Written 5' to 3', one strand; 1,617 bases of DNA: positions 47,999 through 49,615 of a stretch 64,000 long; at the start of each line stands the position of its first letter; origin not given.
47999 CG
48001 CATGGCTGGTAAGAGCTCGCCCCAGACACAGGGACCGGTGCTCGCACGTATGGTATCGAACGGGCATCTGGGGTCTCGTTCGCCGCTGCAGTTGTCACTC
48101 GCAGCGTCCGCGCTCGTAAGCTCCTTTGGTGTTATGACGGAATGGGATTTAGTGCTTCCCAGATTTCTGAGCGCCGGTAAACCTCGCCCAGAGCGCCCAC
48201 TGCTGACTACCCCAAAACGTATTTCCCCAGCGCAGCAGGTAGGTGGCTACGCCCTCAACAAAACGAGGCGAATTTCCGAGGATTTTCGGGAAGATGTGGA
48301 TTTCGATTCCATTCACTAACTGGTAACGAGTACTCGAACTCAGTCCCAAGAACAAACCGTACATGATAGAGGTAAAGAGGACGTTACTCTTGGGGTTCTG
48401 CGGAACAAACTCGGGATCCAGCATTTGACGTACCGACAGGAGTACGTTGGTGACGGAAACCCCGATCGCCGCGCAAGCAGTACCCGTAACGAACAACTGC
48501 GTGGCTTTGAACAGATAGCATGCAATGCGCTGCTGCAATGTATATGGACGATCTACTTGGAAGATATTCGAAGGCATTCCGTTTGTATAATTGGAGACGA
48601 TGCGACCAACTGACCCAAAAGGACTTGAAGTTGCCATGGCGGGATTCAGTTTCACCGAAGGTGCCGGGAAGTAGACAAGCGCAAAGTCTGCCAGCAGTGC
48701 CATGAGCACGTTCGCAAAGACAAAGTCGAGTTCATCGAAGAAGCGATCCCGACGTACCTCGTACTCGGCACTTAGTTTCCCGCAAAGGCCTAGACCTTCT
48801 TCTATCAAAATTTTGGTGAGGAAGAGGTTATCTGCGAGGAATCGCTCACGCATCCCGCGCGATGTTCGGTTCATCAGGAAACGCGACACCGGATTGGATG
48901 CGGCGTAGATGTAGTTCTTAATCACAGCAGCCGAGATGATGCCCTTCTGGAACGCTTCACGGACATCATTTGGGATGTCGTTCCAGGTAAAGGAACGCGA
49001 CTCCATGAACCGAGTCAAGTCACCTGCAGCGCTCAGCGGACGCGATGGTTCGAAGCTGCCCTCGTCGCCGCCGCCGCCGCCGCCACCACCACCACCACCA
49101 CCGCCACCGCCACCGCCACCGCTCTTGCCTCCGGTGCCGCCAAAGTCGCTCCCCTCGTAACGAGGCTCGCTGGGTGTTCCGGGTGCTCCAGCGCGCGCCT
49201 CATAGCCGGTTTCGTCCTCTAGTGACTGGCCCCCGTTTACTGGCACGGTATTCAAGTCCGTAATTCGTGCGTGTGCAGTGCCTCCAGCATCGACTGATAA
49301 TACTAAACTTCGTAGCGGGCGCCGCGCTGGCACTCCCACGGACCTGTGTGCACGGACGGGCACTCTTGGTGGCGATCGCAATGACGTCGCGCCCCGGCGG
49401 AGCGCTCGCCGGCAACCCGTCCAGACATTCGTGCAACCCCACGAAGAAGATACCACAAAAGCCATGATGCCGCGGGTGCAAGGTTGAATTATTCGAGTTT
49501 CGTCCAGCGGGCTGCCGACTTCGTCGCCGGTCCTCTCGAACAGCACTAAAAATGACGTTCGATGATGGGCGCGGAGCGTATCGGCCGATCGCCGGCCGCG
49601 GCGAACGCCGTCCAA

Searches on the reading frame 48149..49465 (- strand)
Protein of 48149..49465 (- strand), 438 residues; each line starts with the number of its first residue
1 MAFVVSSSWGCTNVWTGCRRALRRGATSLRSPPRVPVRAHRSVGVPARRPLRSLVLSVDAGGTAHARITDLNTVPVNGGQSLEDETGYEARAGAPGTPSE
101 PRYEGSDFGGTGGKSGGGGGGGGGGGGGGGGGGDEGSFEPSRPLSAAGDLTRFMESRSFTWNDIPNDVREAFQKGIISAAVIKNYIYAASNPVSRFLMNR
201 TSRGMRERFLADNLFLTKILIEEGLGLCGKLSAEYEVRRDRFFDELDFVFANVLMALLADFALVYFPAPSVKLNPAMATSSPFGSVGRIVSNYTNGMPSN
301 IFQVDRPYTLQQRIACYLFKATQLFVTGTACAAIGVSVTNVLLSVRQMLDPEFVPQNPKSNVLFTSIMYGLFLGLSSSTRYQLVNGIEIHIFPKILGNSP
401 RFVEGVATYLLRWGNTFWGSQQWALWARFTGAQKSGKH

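Call 12: find_encoding_contigs(protein=window:48149-49465:-, flank=10000, max_places=6)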
Protein window:48149-49465:- (438 aa): no gene with exactly this product is on record in the collection.

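Call 57: search_protein_families(library=pfam, proteins=[window:48149-49465:-], max_evalue=0.001)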
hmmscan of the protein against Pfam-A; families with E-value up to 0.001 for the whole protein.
window:48149-49465:- (438 aa): 1 family
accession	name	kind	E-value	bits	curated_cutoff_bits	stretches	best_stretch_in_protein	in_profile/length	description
PF11891.13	RETICULATA-like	-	4.5e-50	170.3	25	1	207-387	1-177/177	Protein RETICULATA-related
